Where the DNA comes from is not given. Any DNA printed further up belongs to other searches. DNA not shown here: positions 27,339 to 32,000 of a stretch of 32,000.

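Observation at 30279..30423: NRPS with two complete adenylation domains in tandem and no carrier domain between them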

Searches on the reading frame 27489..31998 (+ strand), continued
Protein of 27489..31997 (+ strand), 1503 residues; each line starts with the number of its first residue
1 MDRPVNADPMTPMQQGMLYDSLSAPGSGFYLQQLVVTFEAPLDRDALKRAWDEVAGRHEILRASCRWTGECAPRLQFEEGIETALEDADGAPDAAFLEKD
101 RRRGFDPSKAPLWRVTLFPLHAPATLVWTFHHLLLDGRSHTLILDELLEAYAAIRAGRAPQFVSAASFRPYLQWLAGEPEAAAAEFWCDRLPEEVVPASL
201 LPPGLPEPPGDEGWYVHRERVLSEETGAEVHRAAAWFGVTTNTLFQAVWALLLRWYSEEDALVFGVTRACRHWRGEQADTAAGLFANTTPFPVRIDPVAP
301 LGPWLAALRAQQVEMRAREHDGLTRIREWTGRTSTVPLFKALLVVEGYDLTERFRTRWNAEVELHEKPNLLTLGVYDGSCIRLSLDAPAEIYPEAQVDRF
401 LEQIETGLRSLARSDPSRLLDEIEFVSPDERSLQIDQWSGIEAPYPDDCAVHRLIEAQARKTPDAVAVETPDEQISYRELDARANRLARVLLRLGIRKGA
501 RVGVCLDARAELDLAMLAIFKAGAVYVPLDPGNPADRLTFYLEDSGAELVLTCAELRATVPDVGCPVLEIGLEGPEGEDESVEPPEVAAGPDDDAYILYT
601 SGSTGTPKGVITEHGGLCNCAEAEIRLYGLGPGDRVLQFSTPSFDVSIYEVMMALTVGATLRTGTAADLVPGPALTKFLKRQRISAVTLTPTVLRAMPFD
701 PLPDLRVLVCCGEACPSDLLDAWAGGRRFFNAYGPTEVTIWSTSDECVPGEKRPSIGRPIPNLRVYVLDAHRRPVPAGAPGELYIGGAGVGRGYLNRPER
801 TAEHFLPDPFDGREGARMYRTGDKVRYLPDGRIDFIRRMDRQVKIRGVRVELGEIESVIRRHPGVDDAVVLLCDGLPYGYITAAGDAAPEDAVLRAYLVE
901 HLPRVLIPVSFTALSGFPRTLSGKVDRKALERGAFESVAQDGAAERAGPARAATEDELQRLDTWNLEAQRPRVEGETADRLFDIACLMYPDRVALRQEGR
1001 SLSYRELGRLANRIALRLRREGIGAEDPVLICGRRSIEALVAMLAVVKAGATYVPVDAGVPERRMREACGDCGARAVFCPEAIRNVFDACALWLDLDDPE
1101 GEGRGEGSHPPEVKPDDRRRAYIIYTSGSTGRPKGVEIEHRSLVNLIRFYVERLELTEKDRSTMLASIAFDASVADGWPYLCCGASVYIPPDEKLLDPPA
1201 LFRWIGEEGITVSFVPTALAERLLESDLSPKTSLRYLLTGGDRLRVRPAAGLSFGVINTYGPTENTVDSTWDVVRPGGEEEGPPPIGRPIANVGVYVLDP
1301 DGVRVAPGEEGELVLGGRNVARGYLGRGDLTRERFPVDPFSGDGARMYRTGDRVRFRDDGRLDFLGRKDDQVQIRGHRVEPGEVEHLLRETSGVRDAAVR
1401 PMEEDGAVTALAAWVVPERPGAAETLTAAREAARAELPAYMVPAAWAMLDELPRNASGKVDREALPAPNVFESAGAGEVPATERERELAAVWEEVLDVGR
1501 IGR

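Call 24: list_cluster_members(proteins=[P0001, P0002, P0003, P0004, P0005, P0006, P0007, P0009, P0040, P0054])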
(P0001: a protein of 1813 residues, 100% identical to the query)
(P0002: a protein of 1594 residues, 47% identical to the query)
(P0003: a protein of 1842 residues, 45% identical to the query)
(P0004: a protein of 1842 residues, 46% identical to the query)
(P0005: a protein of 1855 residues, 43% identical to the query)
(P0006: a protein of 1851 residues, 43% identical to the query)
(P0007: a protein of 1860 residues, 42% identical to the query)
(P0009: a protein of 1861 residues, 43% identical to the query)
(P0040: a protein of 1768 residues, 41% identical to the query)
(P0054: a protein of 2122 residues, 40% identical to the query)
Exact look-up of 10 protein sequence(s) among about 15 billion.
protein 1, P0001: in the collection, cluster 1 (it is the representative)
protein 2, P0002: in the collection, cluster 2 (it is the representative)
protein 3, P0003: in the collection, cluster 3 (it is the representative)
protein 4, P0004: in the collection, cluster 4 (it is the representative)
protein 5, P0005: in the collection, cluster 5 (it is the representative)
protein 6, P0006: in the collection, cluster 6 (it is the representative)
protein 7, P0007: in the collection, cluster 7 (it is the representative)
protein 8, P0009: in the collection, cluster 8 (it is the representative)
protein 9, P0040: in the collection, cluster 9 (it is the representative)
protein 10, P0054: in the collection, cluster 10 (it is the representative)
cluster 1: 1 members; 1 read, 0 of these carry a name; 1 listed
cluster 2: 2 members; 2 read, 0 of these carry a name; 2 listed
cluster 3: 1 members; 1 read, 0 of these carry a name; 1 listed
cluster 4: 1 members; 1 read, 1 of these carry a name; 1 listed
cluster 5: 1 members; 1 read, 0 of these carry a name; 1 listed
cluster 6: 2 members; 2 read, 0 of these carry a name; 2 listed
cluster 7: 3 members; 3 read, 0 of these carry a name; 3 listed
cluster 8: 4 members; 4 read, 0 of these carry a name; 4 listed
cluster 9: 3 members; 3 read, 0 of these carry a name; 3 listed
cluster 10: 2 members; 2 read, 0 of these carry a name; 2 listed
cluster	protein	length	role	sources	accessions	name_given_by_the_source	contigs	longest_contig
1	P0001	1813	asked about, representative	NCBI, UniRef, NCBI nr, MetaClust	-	-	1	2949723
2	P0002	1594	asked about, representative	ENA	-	-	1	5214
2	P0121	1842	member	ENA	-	-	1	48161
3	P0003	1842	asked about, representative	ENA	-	-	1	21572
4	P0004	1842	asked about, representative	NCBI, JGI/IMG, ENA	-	amino acid adenylation domain-containing protein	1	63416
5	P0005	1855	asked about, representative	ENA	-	-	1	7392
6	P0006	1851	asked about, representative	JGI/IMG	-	-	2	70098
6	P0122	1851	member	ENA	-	-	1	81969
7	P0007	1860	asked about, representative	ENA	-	-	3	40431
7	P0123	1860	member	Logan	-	-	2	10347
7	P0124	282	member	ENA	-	-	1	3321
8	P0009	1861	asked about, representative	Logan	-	-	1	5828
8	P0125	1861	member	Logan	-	-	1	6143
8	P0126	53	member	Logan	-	-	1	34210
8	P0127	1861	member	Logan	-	-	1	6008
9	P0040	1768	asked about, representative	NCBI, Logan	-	-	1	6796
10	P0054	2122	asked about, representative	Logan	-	-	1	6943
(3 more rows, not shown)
